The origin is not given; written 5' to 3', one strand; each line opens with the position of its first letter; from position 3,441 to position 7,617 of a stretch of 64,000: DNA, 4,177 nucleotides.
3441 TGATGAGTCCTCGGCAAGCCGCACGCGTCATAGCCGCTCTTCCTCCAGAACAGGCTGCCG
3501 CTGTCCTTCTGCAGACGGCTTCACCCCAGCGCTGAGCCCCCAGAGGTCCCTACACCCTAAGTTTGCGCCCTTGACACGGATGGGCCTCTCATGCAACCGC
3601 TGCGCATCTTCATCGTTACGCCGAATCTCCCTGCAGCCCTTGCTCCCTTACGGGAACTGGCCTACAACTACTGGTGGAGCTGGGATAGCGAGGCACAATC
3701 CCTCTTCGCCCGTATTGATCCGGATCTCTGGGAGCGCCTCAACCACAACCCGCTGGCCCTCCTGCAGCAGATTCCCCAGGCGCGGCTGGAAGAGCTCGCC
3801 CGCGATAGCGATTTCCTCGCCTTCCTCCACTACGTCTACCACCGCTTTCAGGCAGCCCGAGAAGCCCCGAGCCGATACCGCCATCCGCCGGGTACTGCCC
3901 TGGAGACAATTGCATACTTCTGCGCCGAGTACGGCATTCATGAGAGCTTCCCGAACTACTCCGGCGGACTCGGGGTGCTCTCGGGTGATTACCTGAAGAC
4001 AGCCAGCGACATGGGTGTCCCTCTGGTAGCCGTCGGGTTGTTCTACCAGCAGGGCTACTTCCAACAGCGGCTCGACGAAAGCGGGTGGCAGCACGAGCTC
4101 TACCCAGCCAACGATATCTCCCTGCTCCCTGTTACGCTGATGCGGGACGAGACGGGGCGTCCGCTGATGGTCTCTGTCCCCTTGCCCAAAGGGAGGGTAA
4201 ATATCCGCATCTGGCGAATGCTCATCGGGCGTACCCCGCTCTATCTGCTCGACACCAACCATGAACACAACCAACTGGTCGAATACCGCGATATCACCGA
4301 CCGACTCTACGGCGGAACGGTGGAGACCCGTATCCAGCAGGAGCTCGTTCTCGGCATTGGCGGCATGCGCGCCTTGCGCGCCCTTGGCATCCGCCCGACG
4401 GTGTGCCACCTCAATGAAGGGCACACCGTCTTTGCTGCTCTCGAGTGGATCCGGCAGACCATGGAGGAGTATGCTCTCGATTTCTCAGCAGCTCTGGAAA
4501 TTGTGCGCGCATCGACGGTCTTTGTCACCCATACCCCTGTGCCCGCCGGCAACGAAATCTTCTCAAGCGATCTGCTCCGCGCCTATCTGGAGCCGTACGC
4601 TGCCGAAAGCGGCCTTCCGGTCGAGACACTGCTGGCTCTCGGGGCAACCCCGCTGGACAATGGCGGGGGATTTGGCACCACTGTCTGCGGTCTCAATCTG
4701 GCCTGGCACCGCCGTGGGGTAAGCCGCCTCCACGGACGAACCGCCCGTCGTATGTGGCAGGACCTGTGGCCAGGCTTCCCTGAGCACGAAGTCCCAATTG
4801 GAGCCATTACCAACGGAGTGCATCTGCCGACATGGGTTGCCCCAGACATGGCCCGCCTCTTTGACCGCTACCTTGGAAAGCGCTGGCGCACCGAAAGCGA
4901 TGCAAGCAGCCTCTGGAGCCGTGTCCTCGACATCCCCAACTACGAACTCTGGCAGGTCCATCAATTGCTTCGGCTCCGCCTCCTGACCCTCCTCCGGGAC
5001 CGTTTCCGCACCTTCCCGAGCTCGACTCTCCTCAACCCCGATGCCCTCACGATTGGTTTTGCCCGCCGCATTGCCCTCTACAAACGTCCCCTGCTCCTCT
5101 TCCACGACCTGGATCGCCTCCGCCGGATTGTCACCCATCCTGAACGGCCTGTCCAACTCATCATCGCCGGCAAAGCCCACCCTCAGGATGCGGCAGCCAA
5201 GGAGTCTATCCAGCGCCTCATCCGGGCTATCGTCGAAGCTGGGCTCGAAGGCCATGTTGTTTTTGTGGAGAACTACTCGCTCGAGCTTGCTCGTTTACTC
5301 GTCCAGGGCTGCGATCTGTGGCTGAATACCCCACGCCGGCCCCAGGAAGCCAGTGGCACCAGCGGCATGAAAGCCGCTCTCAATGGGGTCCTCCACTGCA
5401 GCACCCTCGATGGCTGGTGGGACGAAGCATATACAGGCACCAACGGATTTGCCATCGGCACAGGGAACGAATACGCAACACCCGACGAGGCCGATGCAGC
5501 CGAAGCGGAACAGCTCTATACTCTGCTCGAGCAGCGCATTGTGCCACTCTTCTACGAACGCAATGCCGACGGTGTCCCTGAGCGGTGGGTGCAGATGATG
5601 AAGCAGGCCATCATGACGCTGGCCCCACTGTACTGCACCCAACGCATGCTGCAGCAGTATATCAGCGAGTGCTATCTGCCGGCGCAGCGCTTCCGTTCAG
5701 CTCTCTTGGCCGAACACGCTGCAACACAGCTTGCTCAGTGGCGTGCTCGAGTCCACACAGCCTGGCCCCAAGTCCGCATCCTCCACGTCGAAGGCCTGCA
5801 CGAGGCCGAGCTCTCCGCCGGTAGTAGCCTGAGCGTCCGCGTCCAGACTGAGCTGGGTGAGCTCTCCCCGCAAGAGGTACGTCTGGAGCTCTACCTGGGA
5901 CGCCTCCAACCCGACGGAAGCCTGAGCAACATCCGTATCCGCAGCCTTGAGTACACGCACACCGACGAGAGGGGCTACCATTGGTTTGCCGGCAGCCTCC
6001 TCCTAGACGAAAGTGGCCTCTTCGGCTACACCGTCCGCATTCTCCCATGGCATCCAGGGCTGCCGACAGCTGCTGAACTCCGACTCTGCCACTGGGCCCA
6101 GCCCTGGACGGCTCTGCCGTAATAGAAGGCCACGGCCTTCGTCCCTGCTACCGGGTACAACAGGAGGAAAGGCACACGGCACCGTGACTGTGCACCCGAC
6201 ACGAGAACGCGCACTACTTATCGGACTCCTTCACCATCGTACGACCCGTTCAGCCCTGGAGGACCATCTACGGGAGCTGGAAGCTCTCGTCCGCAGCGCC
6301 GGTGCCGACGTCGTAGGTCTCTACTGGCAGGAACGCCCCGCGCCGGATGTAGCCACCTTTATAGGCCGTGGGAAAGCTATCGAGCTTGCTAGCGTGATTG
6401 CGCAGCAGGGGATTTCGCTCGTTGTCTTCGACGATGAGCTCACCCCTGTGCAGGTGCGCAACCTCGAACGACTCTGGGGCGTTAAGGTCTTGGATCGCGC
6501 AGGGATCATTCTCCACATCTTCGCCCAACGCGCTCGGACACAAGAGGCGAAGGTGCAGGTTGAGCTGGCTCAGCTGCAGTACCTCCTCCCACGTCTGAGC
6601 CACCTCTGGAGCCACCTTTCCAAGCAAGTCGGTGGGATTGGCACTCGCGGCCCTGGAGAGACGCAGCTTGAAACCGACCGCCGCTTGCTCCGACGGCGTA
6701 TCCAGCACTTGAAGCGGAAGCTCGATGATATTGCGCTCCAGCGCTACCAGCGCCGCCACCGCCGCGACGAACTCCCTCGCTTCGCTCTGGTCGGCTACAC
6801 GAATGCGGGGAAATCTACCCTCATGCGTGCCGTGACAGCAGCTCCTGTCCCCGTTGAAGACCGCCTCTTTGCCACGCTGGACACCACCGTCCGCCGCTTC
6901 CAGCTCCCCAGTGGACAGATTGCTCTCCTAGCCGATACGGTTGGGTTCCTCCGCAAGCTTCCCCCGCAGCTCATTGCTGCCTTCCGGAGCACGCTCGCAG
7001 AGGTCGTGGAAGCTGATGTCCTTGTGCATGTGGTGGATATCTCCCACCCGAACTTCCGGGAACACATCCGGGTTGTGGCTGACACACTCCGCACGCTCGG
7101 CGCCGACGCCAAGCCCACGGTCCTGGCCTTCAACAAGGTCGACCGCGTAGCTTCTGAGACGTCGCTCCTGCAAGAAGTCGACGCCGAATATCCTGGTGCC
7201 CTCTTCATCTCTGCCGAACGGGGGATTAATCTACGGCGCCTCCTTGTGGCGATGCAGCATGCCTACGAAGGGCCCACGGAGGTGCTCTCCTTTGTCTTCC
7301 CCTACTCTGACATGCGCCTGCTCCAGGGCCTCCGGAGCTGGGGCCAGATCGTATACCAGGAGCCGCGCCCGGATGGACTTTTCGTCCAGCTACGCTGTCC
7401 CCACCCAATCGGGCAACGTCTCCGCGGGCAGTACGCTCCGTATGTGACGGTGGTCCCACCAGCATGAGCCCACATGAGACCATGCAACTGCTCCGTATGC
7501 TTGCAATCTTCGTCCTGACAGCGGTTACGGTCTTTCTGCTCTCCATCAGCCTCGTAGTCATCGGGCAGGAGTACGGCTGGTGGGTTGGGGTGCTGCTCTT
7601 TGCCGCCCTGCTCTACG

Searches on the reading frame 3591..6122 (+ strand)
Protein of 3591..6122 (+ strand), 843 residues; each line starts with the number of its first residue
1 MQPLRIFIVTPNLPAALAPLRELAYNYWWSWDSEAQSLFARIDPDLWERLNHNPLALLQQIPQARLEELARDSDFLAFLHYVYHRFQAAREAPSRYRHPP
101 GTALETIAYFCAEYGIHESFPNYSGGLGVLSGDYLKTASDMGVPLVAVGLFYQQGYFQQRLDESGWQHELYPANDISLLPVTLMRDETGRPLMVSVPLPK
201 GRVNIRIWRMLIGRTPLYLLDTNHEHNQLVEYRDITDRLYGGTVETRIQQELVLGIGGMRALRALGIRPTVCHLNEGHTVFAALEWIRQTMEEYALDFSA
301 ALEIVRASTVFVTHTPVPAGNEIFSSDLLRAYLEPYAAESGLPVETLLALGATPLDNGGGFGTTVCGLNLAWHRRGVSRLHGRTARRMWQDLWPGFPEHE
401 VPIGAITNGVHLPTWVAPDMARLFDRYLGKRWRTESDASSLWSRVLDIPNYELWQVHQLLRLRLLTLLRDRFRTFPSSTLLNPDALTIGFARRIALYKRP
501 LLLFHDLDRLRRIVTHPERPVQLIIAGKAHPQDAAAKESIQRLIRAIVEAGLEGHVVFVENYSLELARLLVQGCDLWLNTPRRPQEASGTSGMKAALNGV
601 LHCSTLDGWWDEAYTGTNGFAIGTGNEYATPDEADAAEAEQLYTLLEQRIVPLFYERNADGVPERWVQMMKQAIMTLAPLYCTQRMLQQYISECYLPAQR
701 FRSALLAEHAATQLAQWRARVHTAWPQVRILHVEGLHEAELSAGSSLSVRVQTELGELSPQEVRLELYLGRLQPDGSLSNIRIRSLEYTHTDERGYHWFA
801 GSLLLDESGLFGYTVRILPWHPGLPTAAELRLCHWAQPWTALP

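Call 42: search_protein_families(library=pfam, proteins=[window:3591-6122:+], max_evalue=0.00001)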
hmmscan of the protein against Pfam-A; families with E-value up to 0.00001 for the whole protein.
window:3591-6122:+ (843 aa): 2 families
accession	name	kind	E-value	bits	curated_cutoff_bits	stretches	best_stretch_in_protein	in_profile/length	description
PF11897.13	DUF3417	-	2.8e-35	121.5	25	1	13-119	1-108/109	Protein of unknown function (DUF3417)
PF00343.26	Phosphorylase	-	3.1e-29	102.2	27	1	376-608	339-579/713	Carbohydrate phosphorylase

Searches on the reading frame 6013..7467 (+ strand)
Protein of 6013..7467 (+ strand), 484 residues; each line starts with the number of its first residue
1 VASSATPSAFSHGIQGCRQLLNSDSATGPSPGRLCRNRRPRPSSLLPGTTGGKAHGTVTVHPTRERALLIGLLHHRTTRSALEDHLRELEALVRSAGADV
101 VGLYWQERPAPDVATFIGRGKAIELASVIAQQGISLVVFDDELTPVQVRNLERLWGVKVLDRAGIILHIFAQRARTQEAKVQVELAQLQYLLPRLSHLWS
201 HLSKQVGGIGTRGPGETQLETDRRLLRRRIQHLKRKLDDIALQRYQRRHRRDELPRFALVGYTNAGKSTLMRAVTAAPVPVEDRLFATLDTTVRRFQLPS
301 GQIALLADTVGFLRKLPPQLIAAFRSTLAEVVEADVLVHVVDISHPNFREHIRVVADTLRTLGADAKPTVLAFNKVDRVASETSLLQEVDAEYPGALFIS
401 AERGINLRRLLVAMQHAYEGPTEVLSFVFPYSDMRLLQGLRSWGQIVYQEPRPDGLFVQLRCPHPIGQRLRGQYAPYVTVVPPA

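Call 42: search_protein_families(library=pfam, proteins=[window:6013-7467:+], max_evalue=0.00001)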
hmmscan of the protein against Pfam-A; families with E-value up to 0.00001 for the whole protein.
window:6013-7467:+ (484 aa): 3 families
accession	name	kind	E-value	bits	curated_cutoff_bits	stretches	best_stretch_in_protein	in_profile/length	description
PF16360.10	GTP-bdg_M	-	8.7e-32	110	29.5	1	173-251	1-79/79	GTP-binding GTPase Middle Region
PF13167.11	GTP-bdg_N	-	1.3e-29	103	25.4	1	83-171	1-89/89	GTP-binding GTPase N-terminal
PF01926.29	MMR_HSR1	-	1.8e-18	67.1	21.9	1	257-375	2-113/113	50S ribosome-binding GTPase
